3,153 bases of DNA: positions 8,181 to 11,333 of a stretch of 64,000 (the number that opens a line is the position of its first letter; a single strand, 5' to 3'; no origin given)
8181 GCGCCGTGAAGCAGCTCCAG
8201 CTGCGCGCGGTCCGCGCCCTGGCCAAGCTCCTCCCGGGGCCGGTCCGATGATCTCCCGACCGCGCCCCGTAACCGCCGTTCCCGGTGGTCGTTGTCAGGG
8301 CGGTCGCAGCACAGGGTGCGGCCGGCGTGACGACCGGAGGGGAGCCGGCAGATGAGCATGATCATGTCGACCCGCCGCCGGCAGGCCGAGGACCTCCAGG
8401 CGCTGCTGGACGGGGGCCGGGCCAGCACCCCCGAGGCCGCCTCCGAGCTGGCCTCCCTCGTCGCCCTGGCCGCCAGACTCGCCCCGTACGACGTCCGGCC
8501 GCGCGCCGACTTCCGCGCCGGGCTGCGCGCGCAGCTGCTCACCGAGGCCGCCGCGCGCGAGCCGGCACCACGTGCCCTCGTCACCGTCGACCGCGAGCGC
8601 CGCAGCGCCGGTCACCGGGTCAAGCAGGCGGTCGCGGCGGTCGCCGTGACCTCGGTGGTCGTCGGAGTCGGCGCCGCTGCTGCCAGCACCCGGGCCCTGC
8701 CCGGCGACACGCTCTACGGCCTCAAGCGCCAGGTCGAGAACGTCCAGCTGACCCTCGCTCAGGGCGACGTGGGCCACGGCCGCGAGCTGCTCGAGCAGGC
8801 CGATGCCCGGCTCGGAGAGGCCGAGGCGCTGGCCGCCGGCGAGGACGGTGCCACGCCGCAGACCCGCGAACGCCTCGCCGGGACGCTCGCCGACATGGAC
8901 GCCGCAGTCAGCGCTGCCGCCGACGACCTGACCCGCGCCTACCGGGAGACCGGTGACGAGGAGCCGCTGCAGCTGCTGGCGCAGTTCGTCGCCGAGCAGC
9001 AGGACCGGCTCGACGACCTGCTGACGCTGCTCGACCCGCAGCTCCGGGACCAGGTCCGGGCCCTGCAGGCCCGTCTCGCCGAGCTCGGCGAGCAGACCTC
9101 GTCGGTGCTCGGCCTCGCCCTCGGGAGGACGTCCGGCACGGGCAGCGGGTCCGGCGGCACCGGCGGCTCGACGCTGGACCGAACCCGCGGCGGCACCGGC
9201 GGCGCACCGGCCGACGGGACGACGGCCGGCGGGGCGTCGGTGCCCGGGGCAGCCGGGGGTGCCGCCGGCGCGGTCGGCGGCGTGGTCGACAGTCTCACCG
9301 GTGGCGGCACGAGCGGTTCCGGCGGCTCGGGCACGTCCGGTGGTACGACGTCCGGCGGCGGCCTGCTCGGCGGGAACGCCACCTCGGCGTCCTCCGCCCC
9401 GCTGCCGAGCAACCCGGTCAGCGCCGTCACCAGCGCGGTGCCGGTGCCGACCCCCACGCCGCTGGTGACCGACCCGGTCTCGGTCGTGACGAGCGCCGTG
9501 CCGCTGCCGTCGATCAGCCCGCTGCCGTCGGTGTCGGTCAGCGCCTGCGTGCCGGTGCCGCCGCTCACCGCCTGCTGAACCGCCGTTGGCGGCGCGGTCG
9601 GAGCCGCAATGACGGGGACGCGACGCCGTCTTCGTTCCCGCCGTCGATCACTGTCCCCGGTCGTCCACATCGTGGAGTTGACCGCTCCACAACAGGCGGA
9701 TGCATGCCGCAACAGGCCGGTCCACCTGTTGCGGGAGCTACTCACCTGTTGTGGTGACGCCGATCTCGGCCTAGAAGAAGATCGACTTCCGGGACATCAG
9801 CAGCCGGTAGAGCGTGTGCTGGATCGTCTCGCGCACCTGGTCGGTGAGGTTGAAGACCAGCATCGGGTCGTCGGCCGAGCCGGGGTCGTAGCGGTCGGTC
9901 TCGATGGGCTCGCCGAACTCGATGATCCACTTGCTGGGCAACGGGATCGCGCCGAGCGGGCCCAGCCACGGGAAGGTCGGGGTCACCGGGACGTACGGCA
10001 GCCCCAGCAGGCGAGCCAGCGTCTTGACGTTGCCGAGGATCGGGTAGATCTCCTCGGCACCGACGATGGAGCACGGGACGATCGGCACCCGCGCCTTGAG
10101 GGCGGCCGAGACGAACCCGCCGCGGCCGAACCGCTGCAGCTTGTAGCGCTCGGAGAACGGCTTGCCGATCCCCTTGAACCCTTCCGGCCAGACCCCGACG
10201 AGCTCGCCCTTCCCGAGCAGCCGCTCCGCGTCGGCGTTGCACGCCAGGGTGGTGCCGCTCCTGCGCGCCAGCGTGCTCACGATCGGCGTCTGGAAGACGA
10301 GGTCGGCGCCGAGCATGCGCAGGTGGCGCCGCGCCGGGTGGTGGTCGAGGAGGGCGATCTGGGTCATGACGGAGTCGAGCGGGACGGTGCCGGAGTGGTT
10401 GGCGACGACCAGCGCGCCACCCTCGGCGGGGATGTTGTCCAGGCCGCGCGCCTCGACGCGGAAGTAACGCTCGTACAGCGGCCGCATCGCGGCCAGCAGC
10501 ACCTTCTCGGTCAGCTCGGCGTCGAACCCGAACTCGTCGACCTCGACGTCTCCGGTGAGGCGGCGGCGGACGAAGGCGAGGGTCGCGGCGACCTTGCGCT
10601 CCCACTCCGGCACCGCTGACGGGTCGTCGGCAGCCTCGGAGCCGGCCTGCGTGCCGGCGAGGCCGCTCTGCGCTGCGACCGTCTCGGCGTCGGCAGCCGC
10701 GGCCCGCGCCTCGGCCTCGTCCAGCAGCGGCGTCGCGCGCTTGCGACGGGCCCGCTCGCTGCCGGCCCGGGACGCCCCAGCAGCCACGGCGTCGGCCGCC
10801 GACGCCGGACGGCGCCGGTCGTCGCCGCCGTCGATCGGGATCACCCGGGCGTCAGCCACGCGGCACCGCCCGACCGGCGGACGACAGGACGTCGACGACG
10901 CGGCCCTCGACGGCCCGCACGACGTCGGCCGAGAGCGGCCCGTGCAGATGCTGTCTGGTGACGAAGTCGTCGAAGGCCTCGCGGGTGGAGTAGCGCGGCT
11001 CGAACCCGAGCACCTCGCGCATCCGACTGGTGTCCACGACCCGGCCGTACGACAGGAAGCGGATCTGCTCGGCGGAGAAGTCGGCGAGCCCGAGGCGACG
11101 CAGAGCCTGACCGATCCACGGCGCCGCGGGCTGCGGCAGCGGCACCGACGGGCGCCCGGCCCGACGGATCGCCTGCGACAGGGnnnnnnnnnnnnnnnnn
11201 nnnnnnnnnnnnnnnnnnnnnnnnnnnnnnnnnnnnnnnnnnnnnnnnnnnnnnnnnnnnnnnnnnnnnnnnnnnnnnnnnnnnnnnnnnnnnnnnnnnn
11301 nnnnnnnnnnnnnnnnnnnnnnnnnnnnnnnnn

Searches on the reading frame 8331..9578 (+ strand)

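Call 38: search_protein_families(library=pfam, proteins=[window:8331-9578:+], max_evalue=0.0001)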
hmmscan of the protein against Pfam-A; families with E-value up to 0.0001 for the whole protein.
window:8331-9578:+ (415 aa): 1 family
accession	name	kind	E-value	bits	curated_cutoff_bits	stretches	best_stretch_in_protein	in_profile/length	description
PF18915.5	DUF5667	-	8e-11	42.7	27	1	122-231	2-93/99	Domain of unknown function (DUF5667)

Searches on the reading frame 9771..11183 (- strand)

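Call 38: search_protein_families(library=pfam, proteins=[window:9771-11183:-], max_evalue=0.0001)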
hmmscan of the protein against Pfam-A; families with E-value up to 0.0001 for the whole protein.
window:9771-11183:- (470 aa): 1 family
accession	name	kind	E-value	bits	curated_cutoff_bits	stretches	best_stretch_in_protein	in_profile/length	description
PF01553.26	Acyltransferase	-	1.3e-18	67.5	23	1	242-373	1-131/132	Acyltransferase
